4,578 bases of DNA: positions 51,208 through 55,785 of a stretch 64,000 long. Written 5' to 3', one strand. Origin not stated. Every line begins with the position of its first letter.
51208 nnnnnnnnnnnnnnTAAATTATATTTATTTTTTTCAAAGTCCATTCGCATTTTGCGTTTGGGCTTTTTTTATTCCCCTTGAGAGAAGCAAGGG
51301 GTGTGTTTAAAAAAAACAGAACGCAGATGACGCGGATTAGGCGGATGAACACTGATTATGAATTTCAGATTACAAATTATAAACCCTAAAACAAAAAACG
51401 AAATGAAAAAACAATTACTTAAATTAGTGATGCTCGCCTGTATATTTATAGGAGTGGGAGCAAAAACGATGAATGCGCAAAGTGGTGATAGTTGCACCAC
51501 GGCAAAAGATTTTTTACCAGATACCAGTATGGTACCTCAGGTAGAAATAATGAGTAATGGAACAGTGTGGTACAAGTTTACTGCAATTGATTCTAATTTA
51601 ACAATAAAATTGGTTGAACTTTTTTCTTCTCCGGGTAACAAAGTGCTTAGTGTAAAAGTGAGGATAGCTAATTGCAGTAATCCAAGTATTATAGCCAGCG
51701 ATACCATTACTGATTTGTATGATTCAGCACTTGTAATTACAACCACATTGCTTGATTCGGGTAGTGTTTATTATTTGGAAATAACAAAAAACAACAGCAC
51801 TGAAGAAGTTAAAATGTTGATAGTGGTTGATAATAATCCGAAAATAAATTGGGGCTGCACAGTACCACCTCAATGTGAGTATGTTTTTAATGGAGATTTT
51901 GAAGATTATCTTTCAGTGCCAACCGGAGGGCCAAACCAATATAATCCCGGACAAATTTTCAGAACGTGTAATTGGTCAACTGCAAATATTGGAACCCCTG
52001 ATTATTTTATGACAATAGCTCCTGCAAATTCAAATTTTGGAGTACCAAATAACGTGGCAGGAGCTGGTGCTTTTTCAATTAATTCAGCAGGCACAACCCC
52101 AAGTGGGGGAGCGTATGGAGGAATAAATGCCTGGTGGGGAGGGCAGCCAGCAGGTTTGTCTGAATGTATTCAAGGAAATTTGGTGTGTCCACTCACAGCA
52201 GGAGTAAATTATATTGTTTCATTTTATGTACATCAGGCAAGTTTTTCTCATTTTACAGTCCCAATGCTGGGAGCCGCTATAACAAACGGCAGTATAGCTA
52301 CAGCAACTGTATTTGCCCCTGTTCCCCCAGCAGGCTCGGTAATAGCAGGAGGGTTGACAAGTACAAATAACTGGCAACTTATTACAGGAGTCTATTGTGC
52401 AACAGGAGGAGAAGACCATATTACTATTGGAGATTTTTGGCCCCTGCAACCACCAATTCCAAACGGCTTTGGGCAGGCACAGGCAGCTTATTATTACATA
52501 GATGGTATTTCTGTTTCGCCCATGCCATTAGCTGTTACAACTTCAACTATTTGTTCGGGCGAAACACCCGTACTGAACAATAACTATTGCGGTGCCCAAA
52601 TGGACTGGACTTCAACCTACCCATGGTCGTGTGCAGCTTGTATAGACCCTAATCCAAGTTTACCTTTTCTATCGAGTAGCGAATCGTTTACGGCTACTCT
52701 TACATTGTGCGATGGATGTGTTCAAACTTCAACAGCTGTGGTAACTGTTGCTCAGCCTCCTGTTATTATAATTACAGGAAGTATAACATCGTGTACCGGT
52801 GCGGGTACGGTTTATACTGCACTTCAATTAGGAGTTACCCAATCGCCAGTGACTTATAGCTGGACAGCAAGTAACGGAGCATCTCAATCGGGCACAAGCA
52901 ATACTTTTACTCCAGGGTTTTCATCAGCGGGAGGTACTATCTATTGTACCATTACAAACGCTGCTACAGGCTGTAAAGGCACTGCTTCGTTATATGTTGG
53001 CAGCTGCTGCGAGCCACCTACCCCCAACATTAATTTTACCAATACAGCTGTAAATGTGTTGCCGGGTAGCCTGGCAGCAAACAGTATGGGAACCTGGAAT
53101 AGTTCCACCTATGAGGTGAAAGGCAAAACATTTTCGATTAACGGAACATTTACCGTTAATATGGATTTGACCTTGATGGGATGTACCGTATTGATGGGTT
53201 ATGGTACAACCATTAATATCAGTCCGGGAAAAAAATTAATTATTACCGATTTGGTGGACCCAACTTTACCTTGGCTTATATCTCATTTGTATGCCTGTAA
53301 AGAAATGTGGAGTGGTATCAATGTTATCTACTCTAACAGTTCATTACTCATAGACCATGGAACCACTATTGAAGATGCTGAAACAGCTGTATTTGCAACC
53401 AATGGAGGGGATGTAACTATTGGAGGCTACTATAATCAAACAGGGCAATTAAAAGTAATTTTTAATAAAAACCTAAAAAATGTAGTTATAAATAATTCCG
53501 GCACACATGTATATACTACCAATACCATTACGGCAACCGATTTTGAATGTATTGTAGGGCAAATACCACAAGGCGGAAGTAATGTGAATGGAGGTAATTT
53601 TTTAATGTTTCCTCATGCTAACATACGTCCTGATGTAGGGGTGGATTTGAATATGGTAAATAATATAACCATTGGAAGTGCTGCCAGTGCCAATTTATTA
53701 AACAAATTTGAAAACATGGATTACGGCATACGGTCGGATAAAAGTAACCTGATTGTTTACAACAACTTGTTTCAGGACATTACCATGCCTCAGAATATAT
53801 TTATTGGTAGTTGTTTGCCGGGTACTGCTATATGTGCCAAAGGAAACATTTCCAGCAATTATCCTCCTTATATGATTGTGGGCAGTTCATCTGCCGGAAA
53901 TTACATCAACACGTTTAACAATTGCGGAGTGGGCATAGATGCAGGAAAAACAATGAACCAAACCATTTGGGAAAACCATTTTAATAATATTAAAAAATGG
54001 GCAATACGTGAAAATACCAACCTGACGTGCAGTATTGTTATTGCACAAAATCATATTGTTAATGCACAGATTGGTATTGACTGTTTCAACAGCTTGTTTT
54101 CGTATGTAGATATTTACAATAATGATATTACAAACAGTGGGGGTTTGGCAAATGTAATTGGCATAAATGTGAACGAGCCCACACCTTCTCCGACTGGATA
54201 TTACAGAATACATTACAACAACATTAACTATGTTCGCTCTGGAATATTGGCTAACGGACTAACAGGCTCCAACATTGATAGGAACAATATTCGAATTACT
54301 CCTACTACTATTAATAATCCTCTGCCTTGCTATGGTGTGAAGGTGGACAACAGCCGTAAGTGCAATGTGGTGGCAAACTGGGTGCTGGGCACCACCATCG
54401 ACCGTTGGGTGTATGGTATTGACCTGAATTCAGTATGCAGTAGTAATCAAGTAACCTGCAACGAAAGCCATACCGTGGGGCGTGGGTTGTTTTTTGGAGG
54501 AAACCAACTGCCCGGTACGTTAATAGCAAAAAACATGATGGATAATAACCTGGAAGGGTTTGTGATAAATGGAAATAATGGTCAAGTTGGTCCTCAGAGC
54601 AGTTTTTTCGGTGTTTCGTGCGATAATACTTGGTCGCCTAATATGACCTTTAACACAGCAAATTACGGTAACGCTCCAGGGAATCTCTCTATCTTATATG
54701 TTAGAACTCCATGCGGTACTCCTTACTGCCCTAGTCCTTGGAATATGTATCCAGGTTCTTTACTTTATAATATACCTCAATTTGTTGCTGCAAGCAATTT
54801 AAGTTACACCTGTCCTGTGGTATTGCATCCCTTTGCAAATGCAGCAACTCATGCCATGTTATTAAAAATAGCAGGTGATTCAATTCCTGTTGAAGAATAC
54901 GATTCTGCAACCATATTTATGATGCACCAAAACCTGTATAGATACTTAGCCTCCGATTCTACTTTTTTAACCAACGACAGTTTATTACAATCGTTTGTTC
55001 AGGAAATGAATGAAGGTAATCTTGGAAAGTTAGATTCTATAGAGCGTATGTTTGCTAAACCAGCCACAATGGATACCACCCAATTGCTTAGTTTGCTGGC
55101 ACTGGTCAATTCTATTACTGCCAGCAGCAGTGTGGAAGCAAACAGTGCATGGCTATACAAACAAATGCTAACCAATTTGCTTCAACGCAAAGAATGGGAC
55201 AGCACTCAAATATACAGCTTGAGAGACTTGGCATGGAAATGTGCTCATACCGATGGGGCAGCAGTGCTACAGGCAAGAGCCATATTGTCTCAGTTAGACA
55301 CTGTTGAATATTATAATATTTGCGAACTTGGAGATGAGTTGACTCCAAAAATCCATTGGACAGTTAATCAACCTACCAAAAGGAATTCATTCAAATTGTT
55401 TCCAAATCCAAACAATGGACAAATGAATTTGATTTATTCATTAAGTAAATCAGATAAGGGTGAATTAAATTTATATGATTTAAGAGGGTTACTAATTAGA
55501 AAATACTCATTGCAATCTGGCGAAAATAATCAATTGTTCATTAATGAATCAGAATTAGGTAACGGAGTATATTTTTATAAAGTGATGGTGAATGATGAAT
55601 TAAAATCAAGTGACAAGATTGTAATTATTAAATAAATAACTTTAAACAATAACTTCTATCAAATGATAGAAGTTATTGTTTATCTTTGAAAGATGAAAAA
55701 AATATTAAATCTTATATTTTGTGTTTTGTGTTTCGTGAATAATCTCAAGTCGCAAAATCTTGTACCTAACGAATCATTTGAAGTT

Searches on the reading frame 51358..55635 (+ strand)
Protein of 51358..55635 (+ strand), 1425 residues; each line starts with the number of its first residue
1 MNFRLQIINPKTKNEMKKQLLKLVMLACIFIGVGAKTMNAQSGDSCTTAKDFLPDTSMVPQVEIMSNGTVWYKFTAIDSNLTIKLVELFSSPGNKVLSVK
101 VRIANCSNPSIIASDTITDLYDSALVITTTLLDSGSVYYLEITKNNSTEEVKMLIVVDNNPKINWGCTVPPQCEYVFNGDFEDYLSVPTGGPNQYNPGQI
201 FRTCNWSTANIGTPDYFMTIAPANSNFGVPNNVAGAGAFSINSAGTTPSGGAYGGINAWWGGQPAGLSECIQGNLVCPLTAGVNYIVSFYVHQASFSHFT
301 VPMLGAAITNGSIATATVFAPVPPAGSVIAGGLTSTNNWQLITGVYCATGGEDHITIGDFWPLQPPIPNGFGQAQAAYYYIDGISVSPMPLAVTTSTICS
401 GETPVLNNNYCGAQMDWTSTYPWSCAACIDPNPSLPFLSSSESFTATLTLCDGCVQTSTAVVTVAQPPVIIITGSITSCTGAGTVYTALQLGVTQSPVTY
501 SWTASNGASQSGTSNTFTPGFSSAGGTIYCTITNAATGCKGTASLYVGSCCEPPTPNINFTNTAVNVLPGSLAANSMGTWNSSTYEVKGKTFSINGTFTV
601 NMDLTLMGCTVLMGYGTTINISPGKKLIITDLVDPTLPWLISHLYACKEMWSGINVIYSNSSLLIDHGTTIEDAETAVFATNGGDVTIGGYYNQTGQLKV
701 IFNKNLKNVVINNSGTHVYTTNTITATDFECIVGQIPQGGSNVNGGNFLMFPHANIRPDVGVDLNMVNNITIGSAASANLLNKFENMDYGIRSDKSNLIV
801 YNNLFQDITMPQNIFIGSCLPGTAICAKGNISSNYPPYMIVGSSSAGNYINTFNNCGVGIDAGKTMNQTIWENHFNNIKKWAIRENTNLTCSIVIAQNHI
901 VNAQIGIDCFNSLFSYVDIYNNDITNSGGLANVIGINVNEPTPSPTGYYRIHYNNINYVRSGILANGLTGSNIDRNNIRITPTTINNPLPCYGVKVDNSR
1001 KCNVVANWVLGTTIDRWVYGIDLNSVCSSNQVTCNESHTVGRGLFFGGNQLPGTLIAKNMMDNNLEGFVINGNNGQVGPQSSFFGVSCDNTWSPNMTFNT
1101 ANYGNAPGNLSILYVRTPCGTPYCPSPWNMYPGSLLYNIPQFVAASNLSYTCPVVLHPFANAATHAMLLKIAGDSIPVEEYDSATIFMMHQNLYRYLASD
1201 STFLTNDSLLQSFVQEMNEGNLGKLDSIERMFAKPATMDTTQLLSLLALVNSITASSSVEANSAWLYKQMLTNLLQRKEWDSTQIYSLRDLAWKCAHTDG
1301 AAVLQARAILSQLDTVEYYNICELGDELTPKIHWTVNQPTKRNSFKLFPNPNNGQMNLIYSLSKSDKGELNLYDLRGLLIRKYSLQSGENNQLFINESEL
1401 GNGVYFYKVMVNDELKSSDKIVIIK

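Call 14: find_encoding_contigs(protein=window:51403-55635:+, flank=3000, max_places=10)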
Protein window:51403-55635:+ (1410 aa): 4 contigs read that carry it; 4 places shown.
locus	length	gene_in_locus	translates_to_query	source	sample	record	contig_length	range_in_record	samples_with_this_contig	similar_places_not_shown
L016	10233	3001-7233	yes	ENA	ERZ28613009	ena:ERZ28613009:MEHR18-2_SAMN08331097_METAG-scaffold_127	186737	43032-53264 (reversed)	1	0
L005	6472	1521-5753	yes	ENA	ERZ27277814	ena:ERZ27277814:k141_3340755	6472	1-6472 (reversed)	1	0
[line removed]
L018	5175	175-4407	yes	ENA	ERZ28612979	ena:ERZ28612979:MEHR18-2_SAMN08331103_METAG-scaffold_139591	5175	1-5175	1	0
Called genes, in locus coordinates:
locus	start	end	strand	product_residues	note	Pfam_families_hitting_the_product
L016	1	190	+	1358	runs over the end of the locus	-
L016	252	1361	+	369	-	-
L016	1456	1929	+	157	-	PF03449:GreA_GreB_N, PF01272:GreA_GreB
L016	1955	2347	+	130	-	PF11969:DcpS_C, PF01230:HIT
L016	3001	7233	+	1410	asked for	PF18962:Por_Secre_tail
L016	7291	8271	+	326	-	PF18962:Por_Secre_tail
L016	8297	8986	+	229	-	PF18962:Por_Secre_tail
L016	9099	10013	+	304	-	PF18962:Por_Secre_tail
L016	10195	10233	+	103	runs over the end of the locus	-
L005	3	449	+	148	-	?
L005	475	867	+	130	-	PF11969:DcpS_C, PF01230:HIT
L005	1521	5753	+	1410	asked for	PF18962:Por_Secre_tail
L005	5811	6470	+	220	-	?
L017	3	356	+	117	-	?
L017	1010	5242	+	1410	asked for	PF18962:Por_Secre_tail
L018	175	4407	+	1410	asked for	PF18962:Por_Secre_tail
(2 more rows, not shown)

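Call 23: list_cluster_members(proteins=[window:51403-55635:+, window:51111-51221:+, window:51098-51352:-, window:51147-51257:-, window:51276-51500:-])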
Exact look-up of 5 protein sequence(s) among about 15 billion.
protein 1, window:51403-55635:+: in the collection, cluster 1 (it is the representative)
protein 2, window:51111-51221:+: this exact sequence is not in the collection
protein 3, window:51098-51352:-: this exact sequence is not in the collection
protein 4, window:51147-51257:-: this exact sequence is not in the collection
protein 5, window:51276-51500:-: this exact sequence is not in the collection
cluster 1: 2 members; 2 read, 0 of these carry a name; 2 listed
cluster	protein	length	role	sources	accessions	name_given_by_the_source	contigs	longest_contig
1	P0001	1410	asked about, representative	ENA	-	-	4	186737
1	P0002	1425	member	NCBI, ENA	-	-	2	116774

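Call 24: find_encoding_contigs(protein=window:51358-55635:+, flank=3000, max_places=10)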
Protein window:51358-55635:+ (1425 aa): no gene with exactly this product is on record in the collection.

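Call 26: find_encoding_contigs(protein=P0002, flank=3000, max_places=10)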
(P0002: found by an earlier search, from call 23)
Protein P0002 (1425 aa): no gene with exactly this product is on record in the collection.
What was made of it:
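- Tried and rejected: Look-ups of the 1425-aa form failed (calls 24, 26).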

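Call 39: search_protein_families(library=pfam, proteins=[window:51403-55635:+], max_evalue=0.01)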
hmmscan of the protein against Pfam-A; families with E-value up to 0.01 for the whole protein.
window:51403-55635:+ (1410 aa): 1 family
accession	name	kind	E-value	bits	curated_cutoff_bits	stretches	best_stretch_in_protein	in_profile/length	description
PF18962.6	Por_Secre_tail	-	8.5e-10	39.2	27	1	1332-1408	1-75/75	Secretion system C-terminal sorting domain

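Call 51: search_solved_structures(query=window:51403-55635:+, max_evalue=0.01)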
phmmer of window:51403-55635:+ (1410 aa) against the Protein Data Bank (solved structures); distinct sequences matched with E-value up to 0.01: 0.

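Call 52: search_protein_families(library=ncbifam, proteins=[window:51403-55635:+], max_evalue=0.01)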
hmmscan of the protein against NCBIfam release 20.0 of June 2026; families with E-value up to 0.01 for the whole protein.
window:51403-55635:+ (1410 aa): 2 families
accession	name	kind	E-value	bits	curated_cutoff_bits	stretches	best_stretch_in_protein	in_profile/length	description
TIGR04183.1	Por_Secre_tail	domain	9.1e-10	38.4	23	1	1332-1408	1-71/72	T9SS type A sorting domain-containing protein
NF033708.1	T9SS_Cterm_ChiA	domain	0.0072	16.2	40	0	1356-1407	5-54/55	T9SS sorting signal type C domain-containing protein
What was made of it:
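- Checked: 'Beta-helix' is not confirmed: Pfam, NCBIfam and PDB sequence searches matched nothing except the sorting domain (calls 39, 51, 52).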

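Call 53: find_homologous_proteins(query=P0001, max_evalue=0.00001)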
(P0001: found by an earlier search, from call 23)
Query P0001 (1410 aa): 3 proteins with E <= 0.00001 among 8000 candidates.
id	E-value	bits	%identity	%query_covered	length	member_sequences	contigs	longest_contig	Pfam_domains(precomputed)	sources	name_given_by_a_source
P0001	0.0e+0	3250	100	100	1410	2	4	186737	PF18962.8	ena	-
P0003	1.1e-155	539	33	100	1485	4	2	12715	PF18962.8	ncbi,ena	-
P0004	1.6e-44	170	28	59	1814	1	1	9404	PF19406.6,PF18962.8,PF19081.7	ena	-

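Call 54: find_encoding_contigs(protein=P0003, flank=4000, max_places=6)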
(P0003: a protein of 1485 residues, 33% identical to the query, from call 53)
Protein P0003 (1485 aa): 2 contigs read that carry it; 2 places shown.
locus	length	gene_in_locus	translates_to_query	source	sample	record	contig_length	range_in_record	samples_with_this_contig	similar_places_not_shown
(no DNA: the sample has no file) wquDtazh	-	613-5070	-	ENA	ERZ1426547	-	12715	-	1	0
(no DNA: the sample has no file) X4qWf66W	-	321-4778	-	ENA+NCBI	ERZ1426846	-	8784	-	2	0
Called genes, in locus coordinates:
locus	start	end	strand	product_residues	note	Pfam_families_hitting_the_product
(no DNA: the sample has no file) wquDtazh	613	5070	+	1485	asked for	PF18962:Por_Secre_tail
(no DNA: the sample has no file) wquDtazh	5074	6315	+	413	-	PF18962:Por_Secre_tail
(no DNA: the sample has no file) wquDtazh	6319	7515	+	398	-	PF18962:Por_Secre_tail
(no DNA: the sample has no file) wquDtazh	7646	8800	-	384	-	PF00226:DnaJ, PF01556:DnaJ_C, PF00684:DnaJ_CXXCXGXG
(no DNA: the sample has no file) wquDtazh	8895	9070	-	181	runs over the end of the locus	PF01025:GrpE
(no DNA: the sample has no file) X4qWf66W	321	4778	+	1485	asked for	PF18962:Por_Secre_tail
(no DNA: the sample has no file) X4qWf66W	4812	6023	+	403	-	PF18962:Por_Secre_tail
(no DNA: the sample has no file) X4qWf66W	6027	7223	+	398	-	PF18962:Por_Secre_tail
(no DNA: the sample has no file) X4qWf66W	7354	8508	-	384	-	PF00226:DnaJ, PF01556:DnaJ_C, PF00684:DnaJ_CXXCXGXG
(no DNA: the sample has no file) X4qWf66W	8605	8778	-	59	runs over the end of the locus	?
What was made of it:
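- Tried and rejected: The second found two distant homologues (33% and 28% identity), and no DNA is held for the closest one (calls 53, 54).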

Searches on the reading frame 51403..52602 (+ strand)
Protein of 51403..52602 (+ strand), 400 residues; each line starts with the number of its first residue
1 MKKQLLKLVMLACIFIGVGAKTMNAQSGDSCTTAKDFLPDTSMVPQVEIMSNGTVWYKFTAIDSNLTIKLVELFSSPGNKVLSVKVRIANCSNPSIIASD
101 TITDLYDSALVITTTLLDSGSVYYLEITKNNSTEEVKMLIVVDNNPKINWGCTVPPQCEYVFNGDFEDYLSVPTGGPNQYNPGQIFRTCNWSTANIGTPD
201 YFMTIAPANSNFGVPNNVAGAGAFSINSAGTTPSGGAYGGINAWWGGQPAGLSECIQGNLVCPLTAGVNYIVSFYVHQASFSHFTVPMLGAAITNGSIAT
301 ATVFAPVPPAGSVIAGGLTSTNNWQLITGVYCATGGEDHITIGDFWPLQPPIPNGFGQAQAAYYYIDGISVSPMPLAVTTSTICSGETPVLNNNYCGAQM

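Call 22: find_homologous_proteins(query=window:51403-52602:+, max_evalue=1e-10)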
Query window:51403-52602:+: 4401 candidates shared short words with the query, none scored E <= 1e-10.
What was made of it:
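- Tried and rejected: The first returned nothing (call 22).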

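Call 31: find_related_loci(query=window:51403-52602:+, collection=metagenome_contigs, flank=3000)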
Query window:51403-52602:+ (400 aa) in metagenome_contigs; peptide patterns used: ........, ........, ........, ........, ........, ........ (x = any residue, [..] = any of these).
102 stretches matched a pattern; 2 encode a relative of the query (tblastn E <= 1e-3); 2 distinct loci.
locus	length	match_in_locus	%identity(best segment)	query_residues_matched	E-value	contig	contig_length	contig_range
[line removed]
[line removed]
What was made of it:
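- Tried and rejected: A scan with the N-terminal 400 aa of the big protein gave only two relatives at 25% identity (call 31).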
